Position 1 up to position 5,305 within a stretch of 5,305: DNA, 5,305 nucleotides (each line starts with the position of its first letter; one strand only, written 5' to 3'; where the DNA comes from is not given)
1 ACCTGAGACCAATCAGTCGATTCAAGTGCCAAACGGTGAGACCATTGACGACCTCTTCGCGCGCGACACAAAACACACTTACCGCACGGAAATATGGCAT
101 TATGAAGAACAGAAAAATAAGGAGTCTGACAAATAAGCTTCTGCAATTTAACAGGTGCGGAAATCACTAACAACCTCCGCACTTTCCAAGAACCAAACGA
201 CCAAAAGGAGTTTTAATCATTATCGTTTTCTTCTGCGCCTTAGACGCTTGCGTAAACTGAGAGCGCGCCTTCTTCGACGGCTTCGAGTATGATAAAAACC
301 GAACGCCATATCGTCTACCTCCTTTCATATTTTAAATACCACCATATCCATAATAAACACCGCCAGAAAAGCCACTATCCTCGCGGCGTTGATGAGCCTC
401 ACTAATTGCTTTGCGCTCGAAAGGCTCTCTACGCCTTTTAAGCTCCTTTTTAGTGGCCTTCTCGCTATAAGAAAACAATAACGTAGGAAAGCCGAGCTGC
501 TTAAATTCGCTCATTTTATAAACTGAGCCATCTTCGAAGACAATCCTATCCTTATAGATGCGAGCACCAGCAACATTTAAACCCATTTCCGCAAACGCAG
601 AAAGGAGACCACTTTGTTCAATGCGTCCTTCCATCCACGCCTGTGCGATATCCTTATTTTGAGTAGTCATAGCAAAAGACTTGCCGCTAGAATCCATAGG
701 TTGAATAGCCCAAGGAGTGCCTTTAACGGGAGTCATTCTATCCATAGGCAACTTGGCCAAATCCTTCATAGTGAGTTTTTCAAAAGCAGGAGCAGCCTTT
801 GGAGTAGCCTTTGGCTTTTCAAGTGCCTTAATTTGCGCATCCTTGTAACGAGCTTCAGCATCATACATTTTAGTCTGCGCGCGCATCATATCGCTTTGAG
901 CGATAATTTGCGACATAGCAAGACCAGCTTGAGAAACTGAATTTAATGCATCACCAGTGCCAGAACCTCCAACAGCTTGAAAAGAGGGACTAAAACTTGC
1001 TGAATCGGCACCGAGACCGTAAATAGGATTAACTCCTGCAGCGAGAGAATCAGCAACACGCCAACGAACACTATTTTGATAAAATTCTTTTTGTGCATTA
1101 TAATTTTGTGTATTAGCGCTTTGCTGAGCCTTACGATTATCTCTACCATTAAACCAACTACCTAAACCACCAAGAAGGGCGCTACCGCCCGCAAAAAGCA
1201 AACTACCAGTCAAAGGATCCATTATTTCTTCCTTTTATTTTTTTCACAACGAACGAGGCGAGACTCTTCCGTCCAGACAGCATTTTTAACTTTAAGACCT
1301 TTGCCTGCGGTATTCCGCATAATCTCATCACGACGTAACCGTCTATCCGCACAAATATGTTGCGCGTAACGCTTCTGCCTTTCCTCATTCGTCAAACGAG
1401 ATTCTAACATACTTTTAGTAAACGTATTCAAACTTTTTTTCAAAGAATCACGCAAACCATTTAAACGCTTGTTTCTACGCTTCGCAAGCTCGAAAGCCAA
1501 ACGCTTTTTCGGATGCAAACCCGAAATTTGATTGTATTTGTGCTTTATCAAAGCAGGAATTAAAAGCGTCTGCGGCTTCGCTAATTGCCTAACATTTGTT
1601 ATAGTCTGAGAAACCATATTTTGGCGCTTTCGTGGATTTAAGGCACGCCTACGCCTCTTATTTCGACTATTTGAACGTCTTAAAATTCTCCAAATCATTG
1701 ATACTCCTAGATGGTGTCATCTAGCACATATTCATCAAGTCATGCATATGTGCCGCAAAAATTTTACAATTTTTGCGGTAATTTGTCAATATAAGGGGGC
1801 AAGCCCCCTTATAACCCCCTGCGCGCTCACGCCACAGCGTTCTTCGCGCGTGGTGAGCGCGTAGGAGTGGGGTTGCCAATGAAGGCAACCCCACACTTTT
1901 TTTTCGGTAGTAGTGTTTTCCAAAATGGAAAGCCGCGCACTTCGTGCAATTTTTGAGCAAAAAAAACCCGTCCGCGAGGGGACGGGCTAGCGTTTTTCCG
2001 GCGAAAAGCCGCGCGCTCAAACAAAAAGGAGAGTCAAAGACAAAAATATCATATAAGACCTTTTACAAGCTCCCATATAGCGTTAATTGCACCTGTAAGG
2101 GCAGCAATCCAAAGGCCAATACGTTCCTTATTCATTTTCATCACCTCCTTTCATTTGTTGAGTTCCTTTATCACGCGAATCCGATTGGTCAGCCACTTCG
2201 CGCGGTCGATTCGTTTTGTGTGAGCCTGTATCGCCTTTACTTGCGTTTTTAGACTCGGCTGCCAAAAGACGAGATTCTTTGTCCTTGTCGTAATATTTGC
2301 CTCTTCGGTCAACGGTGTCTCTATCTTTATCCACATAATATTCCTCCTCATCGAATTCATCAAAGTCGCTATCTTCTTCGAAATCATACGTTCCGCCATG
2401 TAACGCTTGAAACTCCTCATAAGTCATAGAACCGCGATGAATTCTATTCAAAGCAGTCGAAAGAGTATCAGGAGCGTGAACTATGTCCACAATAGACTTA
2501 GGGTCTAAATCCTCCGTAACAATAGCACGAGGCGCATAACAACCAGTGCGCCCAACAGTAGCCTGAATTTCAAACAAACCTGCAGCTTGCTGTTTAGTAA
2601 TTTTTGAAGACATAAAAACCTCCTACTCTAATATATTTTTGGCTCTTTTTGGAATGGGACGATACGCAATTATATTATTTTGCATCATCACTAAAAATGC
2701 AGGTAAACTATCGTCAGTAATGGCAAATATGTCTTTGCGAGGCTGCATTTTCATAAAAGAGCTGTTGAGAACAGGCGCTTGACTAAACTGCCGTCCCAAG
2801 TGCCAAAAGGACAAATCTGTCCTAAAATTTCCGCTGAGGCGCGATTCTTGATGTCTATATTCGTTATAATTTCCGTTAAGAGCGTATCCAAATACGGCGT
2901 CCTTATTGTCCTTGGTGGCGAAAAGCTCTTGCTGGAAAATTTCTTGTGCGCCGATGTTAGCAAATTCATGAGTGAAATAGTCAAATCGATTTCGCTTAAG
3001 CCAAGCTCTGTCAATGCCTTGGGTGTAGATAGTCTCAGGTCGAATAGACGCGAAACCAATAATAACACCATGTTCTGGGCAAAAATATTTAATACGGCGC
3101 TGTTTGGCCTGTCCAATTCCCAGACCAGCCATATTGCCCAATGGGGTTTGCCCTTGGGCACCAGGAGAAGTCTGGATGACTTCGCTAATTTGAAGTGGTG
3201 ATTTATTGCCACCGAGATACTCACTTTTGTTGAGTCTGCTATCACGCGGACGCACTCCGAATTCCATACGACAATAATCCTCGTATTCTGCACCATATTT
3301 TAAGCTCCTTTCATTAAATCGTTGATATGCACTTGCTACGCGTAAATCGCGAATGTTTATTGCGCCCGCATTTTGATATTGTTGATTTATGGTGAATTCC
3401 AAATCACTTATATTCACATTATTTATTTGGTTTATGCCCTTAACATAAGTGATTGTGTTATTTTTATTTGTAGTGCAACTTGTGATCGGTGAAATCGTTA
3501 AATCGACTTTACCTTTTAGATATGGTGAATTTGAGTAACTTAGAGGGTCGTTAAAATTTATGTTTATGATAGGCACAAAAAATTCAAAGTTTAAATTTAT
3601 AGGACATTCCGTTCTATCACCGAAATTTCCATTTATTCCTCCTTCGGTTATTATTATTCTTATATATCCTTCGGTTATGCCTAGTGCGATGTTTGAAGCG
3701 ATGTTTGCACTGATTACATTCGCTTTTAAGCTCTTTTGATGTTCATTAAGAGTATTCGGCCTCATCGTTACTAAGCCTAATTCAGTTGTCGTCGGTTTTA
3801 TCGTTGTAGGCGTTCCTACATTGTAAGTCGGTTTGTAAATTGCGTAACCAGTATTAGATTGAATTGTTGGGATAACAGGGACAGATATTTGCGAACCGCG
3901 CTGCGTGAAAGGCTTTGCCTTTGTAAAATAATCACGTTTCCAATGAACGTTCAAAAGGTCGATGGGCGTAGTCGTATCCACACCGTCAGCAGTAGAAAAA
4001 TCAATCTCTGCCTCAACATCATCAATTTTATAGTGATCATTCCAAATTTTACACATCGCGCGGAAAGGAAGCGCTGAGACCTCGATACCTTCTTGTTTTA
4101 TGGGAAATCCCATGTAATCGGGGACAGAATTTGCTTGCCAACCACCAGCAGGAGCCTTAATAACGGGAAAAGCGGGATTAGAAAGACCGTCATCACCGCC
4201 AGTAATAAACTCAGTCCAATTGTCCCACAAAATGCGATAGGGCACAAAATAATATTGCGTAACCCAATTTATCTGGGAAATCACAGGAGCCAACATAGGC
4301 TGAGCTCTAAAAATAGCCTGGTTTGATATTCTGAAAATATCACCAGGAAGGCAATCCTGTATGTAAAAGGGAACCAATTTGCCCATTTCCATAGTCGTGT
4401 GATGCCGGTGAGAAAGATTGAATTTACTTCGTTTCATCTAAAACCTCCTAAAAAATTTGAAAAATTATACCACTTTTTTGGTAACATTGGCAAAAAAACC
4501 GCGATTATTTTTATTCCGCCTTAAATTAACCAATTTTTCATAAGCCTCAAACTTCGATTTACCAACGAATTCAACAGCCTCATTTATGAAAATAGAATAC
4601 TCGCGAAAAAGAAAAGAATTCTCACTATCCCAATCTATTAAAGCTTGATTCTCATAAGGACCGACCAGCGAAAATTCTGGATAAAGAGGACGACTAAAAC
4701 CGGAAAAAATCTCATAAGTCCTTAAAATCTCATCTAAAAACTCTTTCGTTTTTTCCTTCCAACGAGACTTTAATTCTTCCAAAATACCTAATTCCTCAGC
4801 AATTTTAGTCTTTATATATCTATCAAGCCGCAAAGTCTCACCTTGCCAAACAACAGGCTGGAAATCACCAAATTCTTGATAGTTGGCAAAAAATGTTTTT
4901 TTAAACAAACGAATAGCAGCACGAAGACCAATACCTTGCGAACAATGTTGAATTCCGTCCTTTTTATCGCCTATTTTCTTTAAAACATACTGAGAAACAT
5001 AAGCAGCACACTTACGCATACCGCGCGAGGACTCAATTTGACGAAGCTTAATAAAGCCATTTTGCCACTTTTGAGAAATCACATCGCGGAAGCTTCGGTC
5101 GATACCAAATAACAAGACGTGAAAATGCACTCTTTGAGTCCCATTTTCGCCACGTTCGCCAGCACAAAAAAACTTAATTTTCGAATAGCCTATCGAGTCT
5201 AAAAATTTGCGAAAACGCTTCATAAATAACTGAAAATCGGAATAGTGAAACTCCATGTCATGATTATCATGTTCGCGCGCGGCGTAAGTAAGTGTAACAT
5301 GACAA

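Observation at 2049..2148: Unannotated 28-aa transmembrane peptide with a strong RBS at the end of the Rep-capsid transcript: candidate lysis or membrane effector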

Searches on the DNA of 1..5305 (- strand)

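Call 6: search_dna_similar(query=window:1-5305:-, collection=phages, mode=near, max_rows=30)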
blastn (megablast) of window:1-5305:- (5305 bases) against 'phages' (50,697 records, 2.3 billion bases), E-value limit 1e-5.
No match.

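Call 108: search_rna_families(source=window, threshold=gathering)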
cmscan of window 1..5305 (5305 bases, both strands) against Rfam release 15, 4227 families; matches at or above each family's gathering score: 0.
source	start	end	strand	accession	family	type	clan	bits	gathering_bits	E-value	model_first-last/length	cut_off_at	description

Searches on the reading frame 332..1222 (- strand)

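Call 4: search_protein_families(library=pfam, proteins=[window:332-1222:-], max_evalue=0.1)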
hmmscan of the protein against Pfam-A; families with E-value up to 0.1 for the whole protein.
window:332-1222:- (296 aa): 0 families

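Call 5: search_protein_families(library=phrogs, proteins=[window:332-1222:-], max_evalue=0.1)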
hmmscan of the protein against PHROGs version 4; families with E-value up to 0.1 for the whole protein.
window:332-1222:- (296 aa): 6 families
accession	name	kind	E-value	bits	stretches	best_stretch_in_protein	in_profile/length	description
phrog_11693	-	tail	2.9e-10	41.7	1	1-138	3-148/228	pilot protein for DNA ejection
phrog_8693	-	tail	5.8e-09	37.3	1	14-135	9-130/258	pilot protein for DNA ejection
phrog_34605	-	tail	3.6e-05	24.6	1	15-111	11-102/254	minor tail protein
phrog_22637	-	tail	7.9e-05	23.5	1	26-137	21-128/264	pilot protein for DNA ejection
phrog_20617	-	tail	0.0013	20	1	36-139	24-137/200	minor tail protein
phrog_25360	-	unknown function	0.0065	17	1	33-131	51-155/316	-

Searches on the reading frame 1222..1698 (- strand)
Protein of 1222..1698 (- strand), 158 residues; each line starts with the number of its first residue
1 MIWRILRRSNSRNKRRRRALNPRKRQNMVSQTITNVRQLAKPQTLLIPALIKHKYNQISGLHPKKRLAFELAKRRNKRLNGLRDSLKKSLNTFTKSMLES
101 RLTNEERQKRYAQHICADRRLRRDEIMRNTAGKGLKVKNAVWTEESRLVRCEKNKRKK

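Call 4: search_protein_families(library=pfam, proteins=[window:1222-1698:-], max_evalue=0.1)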
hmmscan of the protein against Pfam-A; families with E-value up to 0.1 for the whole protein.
window:1222-1698:- (158 aa): 1 family
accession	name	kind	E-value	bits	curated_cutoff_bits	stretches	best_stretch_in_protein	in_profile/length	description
PF24103.1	NT_N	-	0.021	15.6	27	1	13-59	8-54/95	Neurotrophin 1 N-terminal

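Call 5: search_protein_families(library=phrogs, proteins=[window:1222-1698:-], max_evalue=0.1)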
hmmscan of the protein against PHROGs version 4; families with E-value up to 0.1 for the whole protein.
window:1222-1698:- (158 aa): 0 families

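Call 75: search_protein_families(library=ncbifam, proteins=[window:1222-1698:-], max_evalue=1)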
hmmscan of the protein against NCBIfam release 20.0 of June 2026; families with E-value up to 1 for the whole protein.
window:1222-1698:- (158 aa): 1 family
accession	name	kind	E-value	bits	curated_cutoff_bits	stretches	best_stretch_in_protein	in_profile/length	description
NF009095.0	PRK12435.1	subfamily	0.072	12.2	455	1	25-86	17-77/311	ferrochelatase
